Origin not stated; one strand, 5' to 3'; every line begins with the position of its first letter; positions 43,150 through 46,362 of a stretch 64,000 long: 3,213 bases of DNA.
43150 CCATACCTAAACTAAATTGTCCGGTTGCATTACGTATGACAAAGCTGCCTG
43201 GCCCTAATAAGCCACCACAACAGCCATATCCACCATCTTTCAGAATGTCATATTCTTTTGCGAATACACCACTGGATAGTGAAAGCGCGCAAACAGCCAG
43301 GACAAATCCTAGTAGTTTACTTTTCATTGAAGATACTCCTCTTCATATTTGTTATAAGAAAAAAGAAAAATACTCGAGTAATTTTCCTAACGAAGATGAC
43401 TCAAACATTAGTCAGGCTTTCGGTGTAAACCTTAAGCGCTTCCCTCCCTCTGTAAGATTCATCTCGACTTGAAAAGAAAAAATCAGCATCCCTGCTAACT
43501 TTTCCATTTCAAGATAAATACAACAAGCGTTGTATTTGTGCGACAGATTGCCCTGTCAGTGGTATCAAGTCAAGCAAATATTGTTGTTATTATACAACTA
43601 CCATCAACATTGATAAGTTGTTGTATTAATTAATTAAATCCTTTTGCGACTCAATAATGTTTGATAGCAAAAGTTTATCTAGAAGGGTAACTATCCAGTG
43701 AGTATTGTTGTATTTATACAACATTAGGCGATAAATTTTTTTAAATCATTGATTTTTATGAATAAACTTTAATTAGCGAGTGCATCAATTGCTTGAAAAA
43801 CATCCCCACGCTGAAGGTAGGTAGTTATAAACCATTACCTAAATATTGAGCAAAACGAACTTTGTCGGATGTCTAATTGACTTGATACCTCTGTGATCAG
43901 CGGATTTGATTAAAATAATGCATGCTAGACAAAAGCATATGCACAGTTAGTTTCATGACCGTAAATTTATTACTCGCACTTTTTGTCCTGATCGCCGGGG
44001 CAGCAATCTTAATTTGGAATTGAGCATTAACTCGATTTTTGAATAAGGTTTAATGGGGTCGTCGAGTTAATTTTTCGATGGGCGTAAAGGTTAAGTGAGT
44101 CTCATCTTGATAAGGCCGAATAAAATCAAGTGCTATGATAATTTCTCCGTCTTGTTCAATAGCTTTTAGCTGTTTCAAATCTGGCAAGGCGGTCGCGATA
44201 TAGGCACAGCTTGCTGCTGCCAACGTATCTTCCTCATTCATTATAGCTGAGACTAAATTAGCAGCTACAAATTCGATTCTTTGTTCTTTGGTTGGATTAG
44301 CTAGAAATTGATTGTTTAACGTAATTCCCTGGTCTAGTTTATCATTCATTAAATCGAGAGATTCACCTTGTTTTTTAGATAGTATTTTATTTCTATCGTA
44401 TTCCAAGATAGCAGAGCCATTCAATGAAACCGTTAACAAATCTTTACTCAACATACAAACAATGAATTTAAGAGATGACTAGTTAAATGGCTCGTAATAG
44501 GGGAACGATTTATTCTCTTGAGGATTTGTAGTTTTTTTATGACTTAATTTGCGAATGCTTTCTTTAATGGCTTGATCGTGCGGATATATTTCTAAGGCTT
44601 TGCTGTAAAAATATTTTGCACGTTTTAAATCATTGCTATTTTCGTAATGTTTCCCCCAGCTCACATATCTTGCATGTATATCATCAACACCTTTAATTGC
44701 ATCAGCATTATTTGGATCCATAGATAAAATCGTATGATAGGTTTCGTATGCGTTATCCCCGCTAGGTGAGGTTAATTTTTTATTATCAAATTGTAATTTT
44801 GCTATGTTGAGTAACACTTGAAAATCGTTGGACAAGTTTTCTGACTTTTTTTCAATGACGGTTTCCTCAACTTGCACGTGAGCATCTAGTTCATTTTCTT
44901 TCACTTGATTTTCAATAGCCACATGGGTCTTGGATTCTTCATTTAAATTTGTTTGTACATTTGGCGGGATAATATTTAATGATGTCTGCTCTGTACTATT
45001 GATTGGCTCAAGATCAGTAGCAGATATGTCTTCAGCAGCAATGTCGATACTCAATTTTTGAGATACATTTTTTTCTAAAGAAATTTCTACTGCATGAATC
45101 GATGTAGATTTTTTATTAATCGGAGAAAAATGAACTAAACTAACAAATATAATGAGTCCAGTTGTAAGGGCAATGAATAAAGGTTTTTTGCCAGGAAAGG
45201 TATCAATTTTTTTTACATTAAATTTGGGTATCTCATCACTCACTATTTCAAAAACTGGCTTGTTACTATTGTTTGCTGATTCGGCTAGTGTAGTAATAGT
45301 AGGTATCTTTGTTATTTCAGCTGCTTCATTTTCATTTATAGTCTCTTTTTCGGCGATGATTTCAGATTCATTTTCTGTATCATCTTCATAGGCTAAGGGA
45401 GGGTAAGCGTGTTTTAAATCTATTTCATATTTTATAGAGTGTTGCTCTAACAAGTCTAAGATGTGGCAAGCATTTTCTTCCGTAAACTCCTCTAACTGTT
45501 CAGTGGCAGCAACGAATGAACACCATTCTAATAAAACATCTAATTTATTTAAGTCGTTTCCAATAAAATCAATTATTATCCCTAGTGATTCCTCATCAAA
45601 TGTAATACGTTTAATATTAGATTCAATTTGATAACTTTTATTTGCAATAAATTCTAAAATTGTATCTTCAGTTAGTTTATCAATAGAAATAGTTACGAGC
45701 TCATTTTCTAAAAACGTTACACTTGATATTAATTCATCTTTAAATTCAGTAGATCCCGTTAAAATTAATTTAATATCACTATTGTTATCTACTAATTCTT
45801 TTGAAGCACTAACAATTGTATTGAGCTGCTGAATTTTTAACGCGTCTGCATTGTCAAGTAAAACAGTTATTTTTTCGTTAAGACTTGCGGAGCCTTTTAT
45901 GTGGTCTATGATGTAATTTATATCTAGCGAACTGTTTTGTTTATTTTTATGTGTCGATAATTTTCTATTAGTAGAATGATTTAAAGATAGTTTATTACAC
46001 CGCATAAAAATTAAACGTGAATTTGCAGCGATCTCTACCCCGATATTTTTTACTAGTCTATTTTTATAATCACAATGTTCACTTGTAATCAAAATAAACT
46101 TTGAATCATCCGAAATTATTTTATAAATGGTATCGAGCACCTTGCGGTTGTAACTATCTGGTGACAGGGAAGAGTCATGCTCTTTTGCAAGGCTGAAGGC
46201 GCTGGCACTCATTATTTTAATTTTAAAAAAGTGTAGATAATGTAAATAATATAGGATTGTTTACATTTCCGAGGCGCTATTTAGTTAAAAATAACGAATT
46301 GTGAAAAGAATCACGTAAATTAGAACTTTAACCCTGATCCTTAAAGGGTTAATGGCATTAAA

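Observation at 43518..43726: Triple palindromic operator array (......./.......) upstream of the large outer-membrane protein gene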

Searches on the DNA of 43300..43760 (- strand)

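Call 45: search_rna_families(source=window, start=43300, end=43760, threshold=evalue, max_evalue=10)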
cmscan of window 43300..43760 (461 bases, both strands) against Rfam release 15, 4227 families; matches with E-value up to 10: 3.
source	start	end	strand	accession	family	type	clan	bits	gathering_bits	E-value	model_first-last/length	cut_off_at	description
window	43336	43389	-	RF01711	Lnt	Cis-reg;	-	16.2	55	9.1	1-63/63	no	Lnt RNA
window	43403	43448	-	RF00745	mir-499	Gene; miRNA;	-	13.2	60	6.9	1-80/80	no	mir-499 microRNA precursor family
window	43461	43636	-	RF02960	DUF2800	Cis-reg;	-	12.6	60.2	9.3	1-158/158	no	DUF2800 RNA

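Call 90: search_dna_similar(query=window:43328-43760:-, collection=plasmids, mode=distant, max_rows=5)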
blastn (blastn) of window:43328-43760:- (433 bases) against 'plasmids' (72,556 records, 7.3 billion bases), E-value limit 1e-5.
No match.

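Call 91: search_dna_similar(query=window:43328-43760:-, collection=phages, mode=distant, max_rows=5)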
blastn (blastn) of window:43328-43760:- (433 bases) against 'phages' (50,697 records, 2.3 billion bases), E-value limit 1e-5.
No match.
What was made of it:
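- Tried and rejected: blastn of the promoter/leader against plasmids and phages gave no match (calls 90, 91).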

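Call 93: build_rna_model(alignment_id=A8, structure=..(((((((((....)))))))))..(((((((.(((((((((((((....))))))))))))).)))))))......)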
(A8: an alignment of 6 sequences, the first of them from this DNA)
Model R1 built from alignment A8 (6 sequences, 78 columns); structure: as given.
model positions 76; base pairs 27; branch points 1; effective number of sequences 2.19; information 0.743 bits per position. Calibrated on 0.2 Mb of random sequence (short: E-values are rough).
structure used (alignment columns):
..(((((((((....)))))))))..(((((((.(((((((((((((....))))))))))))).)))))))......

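Call 94: search_with_rna_model(model_id=R1, sources=[window, L003, L004, L005, L006, L008, L017, L021, L025, L034, L037, L043, L046, L047, L020, L036, L002, L007, L048], max_evalue=1, make_alignment=true)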
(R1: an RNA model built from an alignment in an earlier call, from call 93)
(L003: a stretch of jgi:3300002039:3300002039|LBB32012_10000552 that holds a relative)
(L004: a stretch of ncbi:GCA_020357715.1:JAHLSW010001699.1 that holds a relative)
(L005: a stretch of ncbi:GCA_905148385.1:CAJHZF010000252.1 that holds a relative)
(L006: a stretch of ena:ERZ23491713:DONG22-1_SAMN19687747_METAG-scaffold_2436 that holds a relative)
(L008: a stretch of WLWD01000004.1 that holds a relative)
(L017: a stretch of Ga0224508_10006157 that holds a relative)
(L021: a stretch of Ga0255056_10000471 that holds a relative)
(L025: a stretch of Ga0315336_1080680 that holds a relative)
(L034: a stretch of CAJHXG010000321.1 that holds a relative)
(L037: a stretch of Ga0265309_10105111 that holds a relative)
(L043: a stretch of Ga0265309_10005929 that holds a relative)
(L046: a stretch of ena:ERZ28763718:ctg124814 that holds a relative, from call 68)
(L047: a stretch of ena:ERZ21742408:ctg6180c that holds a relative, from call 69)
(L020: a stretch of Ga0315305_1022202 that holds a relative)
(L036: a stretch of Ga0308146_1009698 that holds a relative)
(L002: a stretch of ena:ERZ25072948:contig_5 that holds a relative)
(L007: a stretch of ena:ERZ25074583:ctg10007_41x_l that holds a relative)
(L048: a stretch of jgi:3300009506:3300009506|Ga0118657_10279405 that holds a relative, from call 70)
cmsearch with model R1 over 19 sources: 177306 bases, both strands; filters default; matches with E-value up to 1: 29.
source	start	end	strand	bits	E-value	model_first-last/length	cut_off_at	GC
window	43462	43539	-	92.2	2.1e-20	1-76/76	no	0.33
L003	1070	1144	+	88.1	2.3e-19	1-76/76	no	0.31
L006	558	633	+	86.2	7e-19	1-76/76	no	0.41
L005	4807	4882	+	83.4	3.6e-18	1-76/76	no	0.45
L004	547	620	+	82.5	5.9e-18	1-76/76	no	0.3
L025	1261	1336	+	76.9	1.5e-16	1-76/76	no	0.41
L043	2218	2290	-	61.8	9.4e-13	1-76/76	no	0.4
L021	637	708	-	56.2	2.5e-11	1-76/76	no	0.39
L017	1856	1927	+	53.7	1.1e-10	1-76/76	no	0.38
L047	5905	5982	+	52.7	1.9e-10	1-76/76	no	0.41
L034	3134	3205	+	48.5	2.2e-09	1-76/76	no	0.38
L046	4545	4620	+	46.8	5.8e-09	1-76/76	no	0.42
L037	45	116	+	46.1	8.9e-09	1-76/76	no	0.39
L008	5503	5578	-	37.4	1.3e-06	1-76/76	no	0.36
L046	7345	7411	+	36.2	2.7e-06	1-67/76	3'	0.37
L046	4537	4570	-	23.3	0.0048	1-76/76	no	0.41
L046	7325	7370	-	22.1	0.0098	1-76/76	no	0.37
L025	1253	1286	-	21.1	0.018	1-76/76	no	0.32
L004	539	572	-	20.4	0.025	1-76/76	no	0.32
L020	1545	1611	-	18.7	0.071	16-76/76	5'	0.45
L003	1034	1094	-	18.6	0.075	1-76/76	no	0.43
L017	1837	1880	-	17.8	0.12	1-76/76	no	0.34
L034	3115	3158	-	17.8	0.12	1-76/76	no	0.34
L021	684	727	+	17.1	0.18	1-76/76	no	0.3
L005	4799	4832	-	16.6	0.24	1-76/76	no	0.38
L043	2265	2298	+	16.4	0.27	1-76/76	no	0.32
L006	550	583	-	15.1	0.55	1-76/76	no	0.38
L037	37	69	-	14.7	0.72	1-76/76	no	0.3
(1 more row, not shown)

Alignment A9: 29 matches aligned to the model, 112 columns, each read 5' to 3' on its own strand. Consensus structure (alignment columns), stored with it:
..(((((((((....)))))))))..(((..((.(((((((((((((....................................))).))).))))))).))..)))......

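Call 95: search_with_rna_model(model_id=R1, sources=[window, L003, L004, L005, L006, L008, L017, L021, L025, L034, L037, L043, L046, L047], max_evalue=0.00001, make_alignment=true)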
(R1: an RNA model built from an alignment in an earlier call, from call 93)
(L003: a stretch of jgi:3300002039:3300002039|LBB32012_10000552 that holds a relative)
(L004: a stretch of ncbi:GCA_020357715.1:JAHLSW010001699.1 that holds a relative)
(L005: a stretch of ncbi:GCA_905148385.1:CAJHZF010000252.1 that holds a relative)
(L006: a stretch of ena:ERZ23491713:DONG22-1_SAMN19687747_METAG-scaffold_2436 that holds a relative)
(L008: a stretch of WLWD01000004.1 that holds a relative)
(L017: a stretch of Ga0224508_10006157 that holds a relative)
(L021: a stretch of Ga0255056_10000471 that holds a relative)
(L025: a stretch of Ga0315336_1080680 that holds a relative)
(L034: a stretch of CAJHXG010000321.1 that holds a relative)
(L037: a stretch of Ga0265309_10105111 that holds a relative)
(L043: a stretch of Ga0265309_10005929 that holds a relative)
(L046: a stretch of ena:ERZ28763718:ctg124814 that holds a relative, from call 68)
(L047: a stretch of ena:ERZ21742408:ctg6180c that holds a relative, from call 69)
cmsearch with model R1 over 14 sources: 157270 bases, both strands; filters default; matches with E-value up to 0.00001: 15.
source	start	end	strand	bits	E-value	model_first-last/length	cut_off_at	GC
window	43462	43539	-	92.2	1.8e-20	1-76/76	no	0.33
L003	1070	1144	+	88.1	2e-19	1-76/76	no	0.31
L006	558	633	+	86.2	6.2e-19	1-76/76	no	0.41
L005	4807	4882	+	83.4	3.2e-18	1-76/76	no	0.45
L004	547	620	+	82.5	5.2e-18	1-76/76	no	0.3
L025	1261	1336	+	76.9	1.4e-16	1-76/76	no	0.41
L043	2218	2290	-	61.8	8.3e-13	1-76/76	no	0.4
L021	637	708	-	56.2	2.3e-11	1-76/76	no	0.39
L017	1856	1927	+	53.7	9.4e-11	1-76/76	no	0.38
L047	5905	5982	+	52.7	1.7e-10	1-76/76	no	0.41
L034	3134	3205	+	48.5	2e-09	1-76/76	no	0.38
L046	4545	4620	+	46.8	5.1e-09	1-76/76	no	0.42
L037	45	116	+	46.1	7.9e-09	1-76/76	no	0.39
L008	5503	5578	-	37.4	1.2e-06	1-76/76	no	0.36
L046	7345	7411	+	36.2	2.4e-06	1-67/76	3'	0.37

Alignment A10: 15 matches aligned to the model, 81 columns, each read 5' to 3' on its own strand. Consensus structure (alignment columns), stored with it:
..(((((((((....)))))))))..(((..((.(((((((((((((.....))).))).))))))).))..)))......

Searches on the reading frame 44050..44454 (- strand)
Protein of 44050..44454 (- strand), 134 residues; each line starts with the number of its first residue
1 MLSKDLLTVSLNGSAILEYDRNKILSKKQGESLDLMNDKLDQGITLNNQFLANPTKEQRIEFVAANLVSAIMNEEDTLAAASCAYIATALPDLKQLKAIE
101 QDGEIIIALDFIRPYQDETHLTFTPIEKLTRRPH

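Call 6: search_protein_families(library=pfam, proteins=[window:44050-44454:-])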
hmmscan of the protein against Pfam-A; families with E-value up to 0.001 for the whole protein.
window:44050-44454:- (134 aa): 0 families

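Call 8: search_protein_families(library=ncbifam, proteins=[window:44050-44454:-], max_evalue=0.01)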
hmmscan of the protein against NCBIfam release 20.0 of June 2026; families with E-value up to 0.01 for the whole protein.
window:44050-44454:- (134 aa): 0 families

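Call 60: search_protein_families(library=pfam, proteins=[window:44050-44454:-], max_evalue=0.5)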
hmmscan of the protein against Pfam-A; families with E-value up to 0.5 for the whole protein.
window:44050-44454:- (134 aa): 1 family
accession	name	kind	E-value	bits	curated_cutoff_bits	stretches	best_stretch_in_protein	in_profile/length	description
PF09630.15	DUF2024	-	0.18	12.2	27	1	43-108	15-80/81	Domain of unknown function (DUF2024)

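Call 62: find_homologous_proteins(query=window:44050-44454:-, max_evalue=0.001)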
Query window:44050-44454:- (134 aa): 36 proteins with E <= 0.001 among 57 candidates.
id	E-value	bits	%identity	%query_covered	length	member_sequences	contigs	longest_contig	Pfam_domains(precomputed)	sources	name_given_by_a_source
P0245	2.1e-79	281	100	100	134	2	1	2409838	-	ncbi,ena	-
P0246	7.3e-44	166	60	96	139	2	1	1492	-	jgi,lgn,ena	-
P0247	8.3e-43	163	61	99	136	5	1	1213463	-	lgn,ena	-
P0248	5.4e-42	160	64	96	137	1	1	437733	-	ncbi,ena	-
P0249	7.6e-41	157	56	99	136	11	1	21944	-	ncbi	-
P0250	2.2e-40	155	59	93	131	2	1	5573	-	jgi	jgi:hypothetical protein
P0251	3.4e-40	154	56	99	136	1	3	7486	-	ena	-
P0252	4.2e-40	154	57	99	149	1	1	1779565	-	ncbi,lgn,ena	-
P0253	4.5e-40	154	56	99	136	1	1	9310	-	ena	-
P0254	7.7e-40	153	61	93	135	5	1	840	-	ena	-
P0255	3.2e-39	151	59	97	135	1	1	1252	-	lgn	-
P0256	1.0e-38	150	57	96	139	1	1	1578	-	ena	-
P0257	1.5e-38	149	60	93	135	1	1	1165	-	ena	-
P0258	2.3e-38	149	62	90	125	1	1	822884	-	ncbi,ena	-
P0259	2.5e-38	148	58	95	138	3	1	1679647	-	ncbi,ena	-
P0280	2.2e-19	87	39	97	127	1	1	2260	-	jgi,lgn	-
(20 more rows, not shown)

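Call 68: find_encoding_contigs(protein=P0247, flank=3500, max_places=1)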
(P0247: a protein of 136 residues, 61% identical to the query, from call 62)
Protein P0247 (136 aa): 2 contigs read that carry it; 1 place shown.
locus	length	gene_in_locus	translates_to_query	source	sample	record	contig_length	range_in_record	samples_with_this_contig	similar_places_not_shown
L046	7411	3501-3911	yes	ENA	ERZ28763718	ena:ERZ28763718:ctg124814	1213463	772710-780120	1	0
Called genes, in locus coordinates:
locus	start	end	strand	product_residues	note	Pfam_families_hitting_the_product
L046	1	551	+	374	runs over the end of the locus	PF01734:Patatin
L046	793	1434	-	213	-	PF01053:Cys_Met_Meta_PP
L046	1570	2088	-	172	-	PF01053:Cys_Met_Meta_PP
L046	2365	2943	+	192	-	-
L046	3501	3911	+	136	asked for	-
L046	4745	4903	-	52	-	-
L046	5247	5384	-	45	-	-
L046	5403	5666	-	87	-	PF12760:Zn_ribbon_IS1595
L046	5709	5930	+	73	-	-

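Call 69: find_encoding_contigs(protein=P0252, flank=3500, max_places=1)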
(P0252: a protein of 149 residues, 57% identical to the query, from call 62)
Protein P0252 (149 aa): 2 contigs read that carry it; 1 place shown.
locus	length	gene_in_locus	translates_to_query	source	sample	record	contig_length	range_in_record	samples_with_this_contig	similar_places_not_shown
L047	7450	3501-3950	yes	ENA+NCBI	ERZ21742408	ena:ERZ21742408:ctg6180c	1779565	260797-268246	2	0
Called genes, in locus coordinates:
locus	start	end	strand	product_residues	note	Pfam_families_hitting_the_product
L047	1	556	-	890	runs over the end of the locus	PF28598:PDH_E1_N, PF00456:Transketolase_N (weak), PF17831:PDH_E1_M, PF22613:Transketolase_C_1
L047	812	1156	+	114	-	PF01734:Patatin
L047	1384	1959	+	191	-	-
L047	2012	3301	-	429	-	PF01053:Cys_Met_Meta_PP, PF00155:Aminotran_1_2 (weak), PF01041:DegT_DnrJ_EryC1 (weak), PF00266:Aminotran_5 (weak)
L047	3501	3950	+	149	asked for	-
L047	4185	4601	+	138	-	-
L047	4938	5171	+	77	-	-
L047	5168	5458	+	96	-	-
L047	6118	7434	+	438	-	PF13609:Porin_4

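Call 70: find_encoding_contigs(protein=P0280, flank=3500, max_places=1)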
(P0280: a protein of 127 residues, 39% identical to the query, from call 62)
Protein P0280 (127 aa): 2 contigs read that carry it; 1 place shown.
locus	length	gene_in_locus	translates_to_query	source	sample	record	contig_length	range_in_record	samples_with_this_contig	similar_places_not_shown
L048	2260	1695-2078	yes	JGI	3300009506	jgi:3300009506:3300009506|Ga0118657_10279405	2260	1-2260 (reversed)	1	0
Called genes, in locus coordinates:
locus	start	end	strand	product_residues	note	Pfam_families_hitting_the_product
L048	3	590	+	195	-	?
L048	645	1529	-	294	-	PF12849:PBP_like_2, PF13531:SBP_bac_11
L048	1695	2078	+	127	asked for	-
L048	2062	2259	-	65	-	?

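Call 72: predict_structure(alignment_id=A6)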
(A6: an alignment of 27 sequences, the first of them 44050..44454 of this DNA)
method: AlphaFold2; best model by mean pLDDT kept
length: 134 residues; sequences in the alignment: 27
mean_pLDDT: 87.1   pTM: 0.75
mean pLDDT of the five models: 87.1, 85.7, 85.4, 84.8, 84.7
residues with pLDDT >= 90: 92; 70-90: 23; 50-70: 17; < 50: 2
segments of 3 or more residues with pLDDT < 50: none
pLDDT, mean of each block of 10 residues (from residue 1): 78 91 92 96 93 96 95 94 95 92 88 66 71 51
secondary structure, 60 per line:
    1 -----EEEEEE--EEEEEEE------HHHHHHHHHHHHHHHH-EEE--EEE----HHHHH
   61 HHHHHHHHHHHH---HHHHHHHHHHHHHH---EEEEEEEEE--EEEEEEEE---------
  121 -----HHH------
elements in order: E6-11 E14-20 H27-42 E44-46 E49-51 H56-72 H76-89 E93-101 E104-111

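Call 75: fold_search(model_id=the predicted structure, library=pdb)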
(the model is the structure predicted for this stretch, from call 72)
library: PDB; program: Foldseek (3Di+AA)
matches with E <= 10: 92; with E <= 0.001: 0
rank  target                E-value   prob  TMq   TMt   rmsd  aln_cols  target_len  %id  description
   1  3n2l_F                7.4e-01  0.08  0.16  0.14  11.7       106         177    8  2.1 Angstrom resolution crystal structure of an Orotate Phosphoribosyltransferase (pyrE) from Vibrio cholerae O1 biova (released 2010-06-02)
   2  6tai_BBB              1.0e+00  0.07  0.17  0.12  12.5       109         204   11  Crystal structure of Escherichia coli Orotate Phosphoribosyltransferase with an empty active site at 1.55 Angstrom r (released 2020-11-18)
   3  6tai_AAA              1.1e+00  0.07  0.16  0.12  11.9       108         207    9  Crystal structure of Escherichia coli Orotate Phosphoribosyltransferase with an empty active site at 1.55 Angstrom r (released 2020-11-18)
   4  6z1p_BX               1.3e+00  0.20  0.15  0.15   5.9        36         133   14  Structure of the mitochondrial ribosome from Tetrahymena thermophila (released 2020-06-24)
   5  3n2l_B                1.4e+00  0.06  0.16  0.13  11.6       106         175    8  2.1 Angstrom resolution crystal structure of an Orotate Phosphoribosyltransferase (pyrE) from Vibrio cholerae O1 biova (released 2010-06-02)
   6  9n6c_D                1.6e+00  0.04  0.19  0.07  18.0       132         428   19  Structure of the Retron IA Complex without the HNH Nuclease (released 2025-04-23)
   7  5ah5_A                1.7e+00  0.03  0.10  0.03  12.0        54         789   22  Crystal structure of the ternary complex of Agrobacterium radiobacter K84 agnB2 LeuRS-tRNA-LeuAMS (released 2016-02-17)
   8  9cc5_A                2.4e+00  0.06  0.21  0.21  10.9       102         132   16  De novo design of high-affinity protein binders to bio active peptide Amylin (released 2025-05-14)
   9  3n2l_A                2.4e+00  0.04  0.16  0.11  12.0       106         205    8  2.1 Angstrom resolution crystal structure of an Orotate Phosphoribosyltransferase (pyrE) from Vibrio cholerae O1 biova (released 2010-06-02)
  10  4ic7_B                2.5e+00  0.04  0.14  0.15  12.6        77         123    8  Crystal structure of the ERK5 kinase domain in complex with an MKK5 binding fragment (released 2013-02-13)
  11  9ebx                  2.5e+00  0.02  0.15  0.05  21.0       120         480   14  Chimeric fluorescence biosensor formed from a lactate-binding protein and GFP (released 2025-03-19)
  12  4yds                  3.0e+00  0.03  0.17  0.12  14.3       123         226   11  FlaH from Sulfolobus acidocaldarius with ATP and Mg-Ion (released 2015-11-11)
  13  1pj0_A                3.2e+00  0.02  0.14  0.07  13.7        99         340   10  RIBONUCLEOTIDE REDUCTASE R2-D84E/W48F MUTANT SOAKED WITH FERROUS IONS AT NEUTRAL PH (released 2004-01-13)
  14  3qlj_B                3.9e+00  0.02  0.17  0.09  17.9       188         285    8  Crystal structure of a short chain dehydrogenase from Mycobacterium avium (released 2011-02-16)
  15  9db2_C                4.4e+00  0.03  0.16  0.07  12.7        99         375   11  Class Ia ribonucleotide reductase with mechanism-based inhibitor N3CDP (released 2024-11-06)
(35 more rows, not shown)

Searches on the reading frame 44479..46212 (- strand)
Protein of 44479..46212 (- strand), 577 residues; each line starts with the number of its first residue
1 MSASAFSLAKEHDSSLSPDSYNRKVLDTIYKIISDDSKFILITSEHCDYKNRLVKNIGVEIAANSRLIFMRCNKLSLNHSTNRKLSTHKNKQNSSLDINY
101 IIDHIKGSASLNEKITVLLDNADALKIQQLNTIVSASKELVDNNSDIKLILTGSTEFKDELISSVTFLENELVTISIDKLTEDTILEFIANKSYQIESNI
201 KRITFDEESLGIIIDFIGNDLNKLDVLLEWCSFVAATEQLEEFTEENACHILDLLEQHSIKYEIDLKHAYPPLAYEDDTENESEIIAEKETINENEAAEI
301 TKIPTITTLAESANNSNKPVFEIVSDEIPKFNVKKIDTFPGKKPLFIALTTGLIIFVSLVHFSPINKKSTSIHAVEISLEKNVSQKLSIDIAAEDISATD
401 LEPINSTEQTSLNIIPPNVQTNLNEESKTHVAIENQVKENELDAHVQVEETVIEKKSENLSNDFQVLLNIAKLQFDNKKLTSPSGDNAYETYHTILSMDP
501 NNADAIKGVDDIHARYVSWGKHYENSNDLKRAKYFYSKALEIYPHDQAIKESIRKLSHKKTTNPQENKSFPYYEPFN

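Call 6: search_protein_families(library=pfam, proteins=[window:44479-46212:-])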
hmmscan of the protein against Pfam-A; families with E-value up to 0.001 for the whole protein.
window:44479-46212:- (577 aa): 2 families
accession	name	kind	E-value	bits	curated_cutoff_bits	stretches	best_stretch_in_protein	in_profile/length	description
PF13401.12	AAA_22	-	0.00011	23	27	1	70-159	39-128/130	AAA domain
PF07719.23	TPR_2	-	0.00075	19.9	27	0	518-546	6-34/34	Tetratricopeptide repeat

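Call 8: search_protein_families(library=ncbifam, proteins=[window:44479-46212:-], max_evalue=0.01)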
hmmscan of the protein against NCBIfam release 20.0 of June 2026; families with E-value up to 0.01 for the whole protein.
window:44479-46212:- (577 aa): 1 family
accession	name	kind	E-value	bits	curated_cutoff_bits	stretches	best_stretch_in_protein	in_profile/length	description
TIGR03015.1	pepcterm_ATPase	hypoth_equivalog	3.1e-05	23.6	324.5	1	32-254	38-265/269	XrtA/PEP-CTERM system-associated ATPase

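Call 60: search_protein_families(library=pfam, proteins=[window:44479-46212:-], max_evalue=0.5)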
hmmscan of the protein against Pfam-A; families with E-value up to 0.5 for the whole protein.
window:44479-46212:- (577 aa): 6 families
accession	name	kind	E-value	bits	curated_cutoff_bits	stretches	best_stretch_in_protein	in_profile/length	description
PF13401.12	AAA_22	-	0.00011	23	27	1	70-159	39-128/130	AAA domain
PF07719.23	TPR_2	-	0.00075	19.9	27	1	518-546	6-34/34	Tetratricopeptide repeat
PF00515.34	TPR_1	-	0.0013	18.9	27.8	1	520-546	8-34/34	Tetratricopeptide repeat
PF13173.12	AAA_14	-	0.011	16.2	27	1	92-157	49-101/129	AAA domain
PF14559.12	TPR_19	-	0.04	14.7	25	0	527-549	5-27/68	Tetratricopeptide repeat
PF13181.12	TPR_8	-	0.15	12.7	25.7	0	523-545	11-33/34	Tetratricopeptide repeat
